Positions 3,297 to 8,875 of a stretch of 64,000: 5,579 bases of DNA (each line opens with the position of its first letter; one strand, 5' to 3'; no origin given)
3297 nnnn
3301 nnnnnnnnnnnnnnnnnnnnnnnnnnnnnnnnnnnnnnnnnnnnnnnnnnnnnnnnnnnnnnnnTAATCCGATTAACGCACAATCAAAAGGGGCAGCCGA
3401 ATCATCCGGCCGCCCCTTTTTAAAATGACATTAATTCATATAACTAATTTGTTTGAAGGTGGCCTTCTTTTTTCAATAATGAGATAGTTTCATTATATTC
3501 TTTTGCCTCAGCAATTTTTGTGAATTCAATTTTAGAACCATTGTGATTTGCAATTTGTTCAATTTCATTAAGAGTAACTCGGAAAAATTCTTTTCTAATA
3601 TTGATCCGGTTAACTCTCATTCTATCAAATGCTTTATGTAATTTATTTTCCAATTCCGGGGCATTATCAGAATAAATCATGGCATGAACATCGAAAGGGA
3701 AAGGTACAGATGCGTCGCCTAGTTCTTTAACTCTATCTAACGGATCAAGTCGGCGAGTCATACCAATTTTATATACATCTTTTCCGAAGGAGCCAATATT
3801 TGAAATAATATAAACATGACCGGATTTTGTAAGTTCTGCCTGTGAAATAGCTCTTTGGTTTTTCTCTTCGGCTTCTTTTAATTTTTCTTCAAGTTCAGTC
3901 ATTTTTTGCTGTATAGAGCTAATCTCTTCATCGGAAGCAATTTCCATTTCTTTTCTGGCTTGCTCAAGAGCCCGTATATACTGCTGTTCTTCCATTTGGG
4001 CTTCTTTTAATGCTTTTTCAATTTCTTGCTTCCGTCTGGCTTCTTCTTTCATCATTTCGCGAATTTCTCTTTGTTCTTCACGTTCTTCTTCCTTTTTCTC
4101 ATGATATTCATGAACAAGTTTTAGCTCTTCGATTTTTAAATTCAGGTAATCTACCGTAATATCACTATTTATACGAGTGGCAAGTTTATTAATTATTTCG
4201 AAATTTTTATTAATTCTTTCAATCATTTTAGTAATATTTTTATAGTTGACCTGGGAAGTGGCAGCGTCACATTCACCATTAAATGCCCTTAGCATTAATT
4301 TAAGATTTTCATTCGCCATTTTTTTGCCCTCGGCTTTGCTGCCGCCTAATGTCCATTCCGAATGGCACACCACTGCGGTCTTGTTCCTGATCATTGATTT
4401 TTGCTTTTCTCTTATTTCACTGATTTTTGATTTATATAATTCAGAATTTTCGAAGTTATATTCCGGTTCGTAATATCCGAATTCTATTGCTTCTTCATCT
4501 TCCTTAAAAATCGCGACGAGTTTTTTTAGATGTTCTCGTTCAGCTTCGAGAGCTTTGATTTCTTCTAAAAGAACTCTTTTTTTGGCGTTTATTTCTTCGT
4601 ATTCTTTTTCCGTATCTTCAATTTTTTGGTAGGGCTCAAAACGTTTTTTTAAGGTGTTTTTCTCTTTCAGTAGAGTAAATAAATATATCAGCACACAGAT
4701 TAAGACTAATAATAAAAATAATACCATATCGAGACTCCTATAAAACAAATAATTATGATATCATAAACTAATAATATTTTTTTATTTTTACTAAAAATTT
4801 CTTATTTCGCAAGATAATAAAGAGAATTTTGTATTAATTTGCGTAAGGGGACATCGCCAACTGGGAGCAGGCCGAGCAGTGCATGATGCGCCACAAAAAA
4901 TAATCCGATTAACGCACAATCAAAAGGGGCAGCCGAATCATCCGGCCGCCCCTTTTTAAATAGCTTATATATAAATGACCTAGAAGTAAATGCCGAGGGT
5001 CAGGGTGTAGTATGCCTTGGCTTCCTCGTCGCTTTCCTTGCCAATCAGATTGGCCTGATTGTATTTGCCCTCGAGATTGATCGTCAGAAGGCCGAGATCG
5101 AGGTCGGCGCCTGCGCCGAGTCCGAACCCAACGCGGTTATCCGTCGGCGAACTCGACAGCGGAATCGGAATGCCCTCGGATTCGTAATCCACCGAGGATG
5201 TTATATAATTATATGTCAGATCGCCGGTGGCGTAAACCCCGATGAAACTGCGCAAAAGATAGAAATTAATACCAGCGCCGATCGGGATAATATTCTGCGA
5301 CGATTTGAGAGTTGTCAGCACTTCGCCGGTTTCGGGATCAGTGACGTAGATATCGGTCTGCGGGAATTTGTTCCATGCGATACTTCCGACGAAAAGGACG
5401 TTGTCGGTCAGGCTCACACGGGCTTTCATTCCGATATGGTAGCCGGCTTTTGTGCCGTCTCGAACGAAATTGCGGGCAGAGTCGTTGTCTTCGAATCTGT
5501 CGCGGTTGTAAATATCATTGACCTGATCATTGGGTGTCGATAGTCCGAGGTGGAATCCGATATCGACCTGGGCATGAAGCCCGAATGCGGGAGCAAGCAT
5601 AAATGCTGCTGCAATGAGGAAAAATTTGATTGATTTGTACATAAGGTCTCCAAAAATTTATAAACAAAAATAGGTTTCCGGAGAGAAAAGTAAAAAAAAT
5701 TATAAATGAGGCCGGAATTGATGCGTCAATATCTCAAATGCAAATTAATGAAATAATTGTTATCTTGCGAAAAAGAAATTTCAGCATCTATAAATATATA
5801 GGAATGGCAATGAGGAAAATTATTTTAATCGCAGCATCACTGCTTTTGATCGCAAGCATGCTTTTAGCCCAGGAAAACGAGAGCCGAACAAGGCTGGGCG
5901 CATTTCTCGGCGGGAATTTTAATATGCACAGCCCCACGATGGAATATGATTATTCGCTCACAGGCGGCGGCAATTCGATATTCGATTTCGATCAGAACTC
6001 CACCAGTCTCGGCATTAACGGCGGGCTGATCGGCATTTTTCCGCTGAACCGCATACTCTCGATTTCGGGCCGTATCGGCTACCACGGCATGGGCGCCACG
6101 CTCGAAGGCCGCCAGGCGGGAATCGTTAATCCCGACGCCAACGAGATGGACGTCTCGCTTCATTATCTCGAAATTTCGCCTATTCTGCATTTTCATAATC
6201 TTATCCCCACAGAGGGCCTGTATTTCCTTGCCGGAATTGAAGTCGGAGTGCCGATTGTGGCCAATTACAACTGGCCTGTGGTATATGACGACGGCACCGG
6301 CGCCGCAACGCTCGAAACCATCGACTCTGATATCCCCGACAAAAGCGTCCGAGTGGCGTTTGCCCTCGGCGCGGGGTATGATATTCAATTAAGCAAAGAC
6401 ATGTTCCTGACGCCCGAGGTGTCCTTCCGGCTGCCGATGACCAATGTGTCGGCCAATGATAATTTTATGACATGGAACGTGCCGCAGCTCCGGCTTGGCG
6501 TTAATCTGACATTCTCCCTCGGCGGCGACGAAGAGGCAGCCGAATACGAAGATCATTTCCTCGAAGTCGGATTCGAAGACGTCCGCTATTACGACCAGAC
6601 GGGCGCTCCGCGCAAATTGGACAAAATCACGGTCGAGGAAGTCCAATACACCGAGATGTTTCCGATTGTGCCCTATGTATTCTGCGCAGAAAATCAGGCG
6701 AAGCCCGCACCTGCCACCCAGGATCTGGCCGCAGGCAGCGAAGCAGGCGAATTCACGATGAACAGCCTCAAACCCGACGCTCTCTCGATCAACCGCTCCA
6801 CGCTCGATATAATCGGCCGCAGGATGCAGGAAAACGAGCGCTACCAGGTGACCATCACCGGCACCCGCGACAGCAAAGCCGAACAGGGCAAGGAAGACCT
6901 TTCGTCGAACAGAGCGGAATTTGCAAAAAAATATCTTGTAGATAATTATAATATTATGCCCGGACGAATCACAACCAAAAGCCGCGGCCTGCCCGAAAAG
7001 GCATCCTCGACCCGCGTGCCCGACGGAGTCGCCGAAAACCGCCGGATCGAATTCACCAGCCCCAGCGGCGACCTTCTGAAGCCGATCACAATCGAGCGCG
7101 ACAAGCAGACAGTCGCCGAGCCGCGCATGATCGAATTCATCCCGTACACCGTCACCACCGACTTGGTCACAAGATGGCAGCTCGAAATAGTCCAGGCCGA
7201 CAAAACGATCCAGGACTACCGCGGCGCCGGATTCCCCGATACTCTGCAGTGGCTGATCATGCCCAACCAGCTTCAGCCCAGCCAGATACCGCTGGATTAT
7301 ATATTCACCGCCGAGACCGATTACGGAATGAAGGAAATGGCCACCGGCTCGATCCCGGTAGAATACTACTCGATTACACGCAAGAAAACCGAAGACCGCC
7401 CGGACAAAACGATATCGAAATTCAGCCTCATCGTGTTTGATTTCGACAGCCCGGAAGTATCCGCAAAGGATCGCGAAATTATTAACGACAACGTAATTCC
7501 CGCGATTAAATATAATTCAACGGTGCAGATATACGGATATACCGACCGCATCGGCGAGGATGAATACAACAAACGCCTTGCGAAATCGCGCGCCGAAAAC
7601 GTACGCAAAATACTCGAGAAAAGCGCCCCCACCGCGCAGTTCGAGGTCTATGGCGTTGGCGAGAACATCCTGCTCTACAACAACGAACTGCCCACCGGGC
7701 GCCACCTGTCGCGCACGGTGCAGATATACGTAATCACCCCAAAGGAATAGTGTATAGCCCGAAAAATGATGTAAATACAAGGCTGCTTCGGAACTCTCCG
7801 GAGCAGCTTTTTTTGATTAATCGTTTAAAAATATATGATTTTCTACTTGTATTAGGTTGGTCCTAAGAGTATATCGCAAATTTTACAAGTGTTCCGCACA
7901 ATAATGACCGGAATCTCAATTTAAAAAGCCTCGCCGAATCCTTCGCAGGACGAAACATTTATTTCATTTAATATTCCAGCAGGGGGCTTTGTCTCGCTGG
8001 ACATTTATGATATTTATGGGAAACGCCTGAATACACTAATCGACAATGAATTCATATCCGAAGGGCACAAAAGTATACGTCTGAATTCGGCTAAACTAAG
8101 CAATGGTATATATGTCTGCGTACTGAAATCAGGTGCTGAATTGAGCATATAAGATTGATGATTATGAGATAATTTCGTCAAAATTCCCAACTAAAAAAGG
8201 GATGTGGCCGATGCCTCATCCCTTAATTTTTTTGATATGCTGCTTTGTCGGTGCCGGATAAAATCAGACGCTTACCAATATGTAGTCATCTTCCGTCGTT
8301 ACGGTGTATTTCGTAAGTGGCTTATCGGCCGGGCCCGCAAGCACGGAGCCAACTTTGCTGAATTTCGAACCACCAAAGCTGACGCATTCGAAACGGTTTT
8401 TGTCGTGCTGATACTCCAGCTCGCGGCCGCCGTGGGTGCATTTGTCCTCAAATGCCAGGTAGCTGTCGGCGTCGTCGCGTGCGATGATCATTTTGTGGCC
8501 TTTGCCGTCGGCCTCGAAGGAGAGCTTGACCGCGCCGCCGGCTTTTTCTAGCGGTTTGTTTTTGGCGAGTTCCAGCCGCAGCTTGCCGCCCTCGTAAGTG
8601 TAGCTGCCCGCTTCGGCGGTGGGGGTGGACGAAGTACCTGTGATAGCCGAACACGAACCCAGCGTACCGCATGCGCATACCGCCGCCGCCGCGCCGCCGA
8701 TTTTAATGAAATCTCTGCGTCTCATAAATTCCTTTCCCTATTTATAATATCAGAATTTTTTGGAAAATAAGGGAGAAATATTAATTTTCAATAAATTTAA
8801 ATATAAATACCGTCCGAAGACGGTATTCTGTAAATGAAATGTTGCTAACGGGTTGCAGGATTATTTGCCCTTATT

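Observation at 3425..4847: AT-rich single-gene cassette encoding a membrane-anchored DUF4041 / T5orf172 (GIY-YIG-like) nuclease: candidate SNIPE-like anti-phage defence gene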

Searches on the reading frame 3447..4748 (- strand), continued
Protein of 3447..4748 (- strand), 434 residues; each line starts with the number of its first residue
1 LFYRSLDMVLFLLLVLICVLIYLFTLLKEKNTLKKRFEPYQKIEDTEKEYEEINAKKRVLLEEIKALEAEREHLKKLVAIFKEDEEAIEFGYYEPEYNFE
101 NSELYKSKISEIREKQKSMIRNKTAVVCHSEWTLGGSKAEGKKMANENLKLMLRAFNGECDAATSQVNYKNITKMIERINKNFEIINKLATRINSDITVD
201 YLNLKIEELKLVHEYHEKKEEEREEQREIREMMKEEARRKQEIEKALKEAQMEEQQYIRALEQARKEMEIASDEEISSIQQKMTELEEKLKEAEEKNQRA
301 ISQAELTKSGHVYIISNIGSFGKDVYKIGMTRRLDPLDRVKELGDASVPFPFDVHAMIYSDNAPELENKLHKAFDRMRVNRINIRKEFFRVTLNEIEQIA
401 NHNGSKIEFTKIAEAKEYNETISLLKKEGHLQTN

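Call 74: find_related_loci(query=window:3447-4727:-, collection=viral_contigs, flank=6000)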
Query window:3447-4727:- (427 aa) in viral_contigs; peptide patterns used: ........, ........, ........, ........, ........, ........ (x = any residue, [..] = any of these).
27 stretches matched a pattern; 22 encode a relative of the query (tblastn E <= 1e-3); 22 distinct loci.
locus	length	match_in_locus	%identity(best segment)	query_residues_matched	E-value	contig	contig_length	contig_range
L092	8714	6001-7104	46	55-414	5e-100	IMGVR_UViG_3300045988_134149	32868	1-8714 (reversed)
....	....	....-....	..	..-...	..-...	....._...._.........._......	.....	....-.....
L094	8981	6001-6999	49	83-414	7e-100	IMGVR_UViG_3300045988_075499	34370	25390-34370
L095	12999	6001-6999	49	83-414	7e-100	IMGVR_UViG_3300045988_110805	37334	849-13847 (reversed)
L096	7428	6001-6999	49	83-414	3e-99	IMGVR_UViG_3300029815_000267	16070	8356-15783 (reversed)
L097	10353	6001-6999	49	83-414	3e-99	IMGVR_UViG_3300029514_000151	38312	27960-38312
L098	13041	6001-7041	47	67-417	2e-96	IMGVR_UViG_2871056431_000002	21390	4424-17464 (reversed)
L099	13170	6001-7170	43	34-419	9e-94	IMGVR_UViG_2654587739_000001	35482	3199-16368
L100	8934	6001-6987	47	82-411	6e-91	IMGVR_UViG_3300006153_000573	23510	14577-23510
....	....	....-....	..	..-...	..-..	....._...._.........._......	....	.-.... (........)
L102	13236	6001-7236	43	13-417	5e-88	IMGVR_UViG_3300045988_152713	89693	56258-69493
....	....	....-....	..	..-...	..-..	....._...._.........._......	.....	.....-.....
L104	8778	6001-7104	43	45-417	5e-86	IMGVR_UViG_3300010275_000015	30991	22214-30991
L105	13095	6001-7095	43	44-411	6e-86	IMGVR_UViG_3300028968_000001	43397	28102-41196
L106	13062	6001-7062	44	59-411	1e-84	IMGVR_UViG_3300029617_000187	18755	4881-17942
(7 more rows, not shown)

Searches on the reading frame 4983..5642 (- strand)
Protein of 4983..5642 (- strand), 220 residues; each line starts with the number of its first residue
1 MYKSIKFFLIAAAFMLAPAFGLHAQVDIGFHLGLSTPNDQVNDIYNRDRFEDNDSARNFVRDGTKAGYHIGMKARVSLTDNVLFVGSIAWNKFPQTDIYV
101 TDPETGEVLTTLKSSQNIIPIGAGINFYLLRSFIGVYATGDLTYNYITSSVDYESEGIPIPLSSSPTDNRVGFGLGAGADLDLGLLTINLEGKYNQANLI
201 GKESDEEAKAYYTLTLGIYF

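Call 18: find_encoding_contigs(protein=window:4983-5642:-, flank=5000, max_places=10)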
Protein window:4983-5642:- (220 aa): 2 contigs read that carry it; 2 places shown.
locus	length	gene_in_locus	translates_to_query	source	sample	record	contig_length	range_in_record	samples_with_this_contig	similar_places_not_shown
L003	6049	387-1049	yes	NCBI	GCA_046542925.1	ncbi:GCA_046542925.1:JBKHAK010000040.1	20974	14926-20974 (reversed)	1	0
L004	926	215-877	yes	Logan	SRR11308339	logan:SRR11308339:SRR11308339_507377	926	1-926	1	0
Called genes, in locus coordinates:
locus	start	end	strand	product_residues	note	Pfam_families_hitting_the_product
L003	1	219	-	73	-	?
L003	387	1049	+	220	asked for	PF13505:OMP_b-brl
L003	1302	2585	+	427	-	PF13250:SNIPE, PF10544:T5orf172, PF13455:MUG113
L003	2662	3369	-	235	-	PF00081:Sod_Fe_N, PF02777:Sod_Fe_C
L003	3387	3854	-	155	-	-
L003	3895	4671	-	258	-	PF01479:S4, PF00849:PseudoU_synth_2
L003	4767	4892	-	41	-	-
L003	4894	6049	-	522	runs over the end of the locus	PF00209:SNF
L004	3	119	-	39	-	?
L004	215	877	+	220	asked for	PF13505:OMP_b-brl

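Call 22: find_homologous_proteins(query=window:4983-5642:-, max_evalue=1e-10)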
Query window:4983-5642:- (220 aa): 38 proteins with E <= 1e-10 among 490 candidates.
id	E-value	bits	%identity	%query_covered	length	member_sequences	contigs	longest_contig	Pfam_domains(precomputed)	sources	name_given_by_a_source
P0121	9.0e-142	488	100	100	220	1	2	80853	PF13505.13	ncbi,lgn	ncbi:MAG: outer membrane beta-barrel protein [Candidatus Kapaibacterium sp.]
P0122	1.8e-98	347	76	90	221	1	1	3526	-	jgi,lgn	jgi:opacity protein-like surface antigen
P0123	4.4e-72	260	53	98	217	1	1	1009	PF13505.13,PF13568.13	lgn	-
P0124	4.5e-70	254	57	94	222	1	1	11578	-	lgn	-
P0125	4.7e-69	250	55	96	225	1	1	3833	PF13505.13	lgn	-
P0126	1.8e-68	249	57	90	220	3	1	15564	PF13505.13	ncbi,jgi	jgi:opacity protein-like surface antigen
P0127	2.5e-68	248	53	98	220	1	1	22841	PF13505.13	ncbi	ncbi:outer membrane beta-barrel protein [Bacteroidota bacterium]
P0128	8.7e-68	246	50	100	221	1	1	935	PF13505.13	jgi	jgi:hypothetical protein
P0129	1.7e-67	245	55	90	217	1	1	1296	PF13505.13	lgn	-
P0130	3.3e-67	244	55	96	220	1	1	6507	PF13505.13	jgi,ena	-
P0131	7.8e-67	243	52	100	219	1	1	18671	-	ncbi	-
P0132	2.0e-66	242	54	90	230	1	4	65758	PF13505.13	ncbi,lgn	-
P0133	2.5e-66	242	55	89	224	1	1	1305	PF13505.13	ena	-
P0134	2.5e-66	242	56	88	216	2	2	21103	PF13505.13,PF13568.13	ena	-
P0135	9.7e-66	240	53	88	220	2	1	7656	PF13505.13,PF13568.13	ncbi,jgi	ncbi:MAG: outer membrane beta-barrel protein [Bacteroidota bacterium]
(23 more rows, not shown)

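Call 24: find_encoding_contigs(protein=P0122, flank=5000, max_places=3)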
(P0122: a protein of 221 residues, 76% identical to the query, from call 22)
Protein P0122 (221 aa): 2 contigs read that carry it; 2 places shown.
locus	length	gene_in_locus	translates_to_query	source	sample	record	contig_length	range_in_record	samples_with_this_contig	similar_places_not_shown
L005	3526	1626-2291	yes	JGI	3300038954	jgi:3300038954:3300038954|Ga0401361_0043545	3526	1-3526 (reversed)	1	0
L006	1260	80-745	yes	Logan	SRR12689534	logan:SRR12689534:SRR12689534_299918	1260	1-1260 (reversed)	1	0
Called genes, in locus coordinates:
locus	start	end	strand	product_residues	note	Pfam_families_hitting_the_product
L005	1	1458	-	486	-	?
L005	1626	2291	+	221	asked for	-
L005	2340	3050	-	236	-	PF00081:Sod_Fe_N, PF02777:Sod_Fe_C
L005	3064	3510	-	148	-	-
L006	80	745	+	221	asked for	-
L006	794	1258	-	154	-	?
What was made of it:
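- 4980..5642 (-): Host outer-membrane beta-barrel gene, convergent with sod. Its 76%-identical orthologue sits directly next to sod in L005 (call 24).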

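Call 25: find_encoding_contigs(protein=P0126, flank=5000, max_places=3)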
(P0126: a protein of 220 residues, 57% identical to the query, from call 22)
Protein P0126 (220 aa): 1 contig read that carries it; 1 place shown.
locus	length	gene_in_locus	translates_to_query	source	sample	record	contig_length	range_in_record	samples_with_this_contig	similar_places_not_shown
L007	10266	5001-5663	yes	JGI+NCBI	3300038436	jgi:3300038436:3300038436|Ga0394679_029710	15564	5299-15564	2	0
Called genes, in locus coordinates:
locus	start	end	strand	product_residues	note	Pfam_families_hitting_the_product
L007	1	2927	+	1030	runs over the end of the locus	PF00873:ACR_tran, PF03176:MMPL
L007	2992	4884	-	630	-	PF13568:OMP_b-brl_2, PF00691:OmpA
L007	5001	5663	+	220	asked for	PF13505:OMP_b-brl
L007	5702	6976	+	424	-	PF00675:Peptidase_M16, PF05193:Peptidase_M16_C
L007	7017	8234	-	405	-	PF02547:Queuosine_synth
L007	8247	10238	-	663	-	PF01043:SecA_PP_bind, PF07517:SecA_DEAD, PF00271:Helicase_C (faint), PF21090:P-loop_SecA, PF07516:SecA_SW, PF02810:SEC-C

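Call 26: find_encoding_contigs(protein=P0132, flank=5000, max_places=3)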
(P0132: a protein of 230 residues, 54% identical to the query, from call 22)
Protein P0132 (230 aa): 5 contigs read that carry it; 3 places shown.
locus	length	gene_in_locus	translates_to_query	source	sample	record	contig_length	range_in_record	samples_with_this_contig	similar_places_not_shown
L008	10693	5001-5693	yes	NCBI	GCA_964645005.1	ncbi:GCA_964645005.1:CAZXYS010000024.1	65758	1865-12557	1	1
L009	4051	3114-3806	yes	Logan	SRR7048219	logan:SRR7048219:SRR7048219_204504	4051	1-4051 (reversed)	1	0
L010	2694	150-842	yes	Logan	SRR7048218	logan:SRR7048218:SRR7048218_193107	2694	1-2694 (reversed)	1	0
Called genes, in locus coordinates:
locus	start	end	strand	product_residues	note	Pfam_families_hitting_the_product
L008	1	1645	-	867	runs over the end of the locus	PF09586:YfhO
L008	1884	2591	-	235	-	PF20582:UPF0758_N, PF04002:RadC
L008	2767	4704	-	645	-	PF13505:OMP_b-brl (faint), PF13568:OMP_b-brl_2, PF00691:OmpA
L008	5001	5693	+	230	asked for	PF13505:OMP_b-brl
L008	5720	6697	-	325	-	PF00226:DnaJ, PF01556:DnaJ_C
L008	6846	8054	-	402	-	PF00365:PFK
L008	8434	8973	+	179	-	PF00072:Response_reg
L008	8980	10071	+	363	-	PF06144:DNA_pol3_delta, PF21694:DNA_pol3_delta_C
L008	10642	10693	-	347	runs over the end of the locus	PF04545:Sigma70_r4 (faint), PF13384:HTH_23 (weak), PF13518:HTH_28, PF01381:HTH_3 (faint), PF13551:HTH_29 (weak), PF13565:HTH_32, PF13384:HTH_23 (weak), PF13358:DDE_3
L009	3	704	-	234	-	?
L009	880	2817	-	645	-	PF13505:OMP_b-brl (faint), PF13568:OMP_b-brl_2, PF00691:OmpA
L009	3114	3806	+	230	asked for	PF13505:OMP_b-brl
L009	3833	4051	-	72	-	?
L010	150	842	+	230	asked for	PF13505:OMP_b-brl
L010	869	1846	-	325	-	PF00226:DnaJ, PF01556:DnaJ_C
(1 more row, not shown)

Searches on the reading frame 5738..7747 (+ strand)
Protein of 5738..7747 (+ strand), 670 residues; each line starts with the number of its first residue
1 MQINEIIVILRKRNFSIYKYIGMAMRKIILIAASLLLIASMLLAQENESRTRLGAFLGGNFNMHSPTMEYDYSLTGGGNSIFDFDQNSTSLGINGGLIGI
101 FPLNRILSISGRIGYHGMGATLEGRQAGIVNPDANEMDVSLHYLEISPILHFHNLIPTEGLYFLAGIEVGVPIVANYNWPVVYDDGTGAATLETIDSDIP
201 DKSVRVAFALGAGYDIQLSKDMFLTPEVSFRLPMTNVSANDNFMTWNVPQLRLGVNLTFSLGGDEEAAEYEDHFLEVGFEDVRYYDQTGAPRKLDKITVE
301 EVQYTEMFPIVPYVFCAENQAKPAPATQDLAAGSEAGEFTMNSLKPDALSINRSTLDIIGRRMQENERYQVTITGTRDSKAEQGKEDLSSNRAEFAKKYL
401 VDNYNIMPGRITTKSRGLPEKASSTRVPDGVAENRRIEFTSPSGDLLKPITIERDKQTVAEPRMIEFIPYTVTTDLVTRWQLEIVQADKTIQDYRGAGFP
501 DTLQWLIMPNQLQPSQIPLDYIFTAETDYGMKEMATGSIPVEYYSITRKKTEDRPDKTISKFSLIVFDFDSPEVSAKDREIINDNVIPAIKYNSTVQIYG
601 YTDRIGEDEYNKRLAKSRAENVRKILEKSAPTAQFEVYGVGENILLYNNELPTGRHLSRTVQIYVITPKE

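Call 57: search_protein_families(library=pfam, proteins=[window:5738-7747:+], max_evalue=0.001)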
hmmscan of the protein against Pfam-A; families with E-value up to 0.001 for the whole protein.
window:5738-7747:+ (670 aa): 3 families
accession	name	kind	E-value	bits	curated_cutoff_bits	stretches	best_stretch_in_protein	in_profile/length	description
PF00691.25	OmpA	-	1.3e-22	80.4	27.2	2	567-655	2-94/98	OmpA family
PF13568.12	OMP_b-brl_2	-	4.5e-12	46.8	27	1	44-237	2-173/175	Outer membrane protein beta-barrel domain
PF13505.12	OMP_b-brl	-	0.00011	22.9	28.7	1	31-248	2-169/175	Outer membrane protein beta-barrel domain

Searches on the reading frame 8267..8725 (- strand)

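Call 84: search_protein_families(library=pfam, proteins=[window:8267-8725:-], max_evalue=0.0001)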
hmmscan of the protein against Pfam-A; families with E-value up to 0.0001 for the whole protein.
window:8267-8725:- (153 aa): 1 family
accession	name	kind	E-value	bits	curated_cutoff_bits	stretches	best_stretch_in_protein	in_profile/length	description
PF00355.32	Rieske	-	9.9e-08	32.2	20.3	1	75-140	22-87/88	Rieske [2Fe-2S] domain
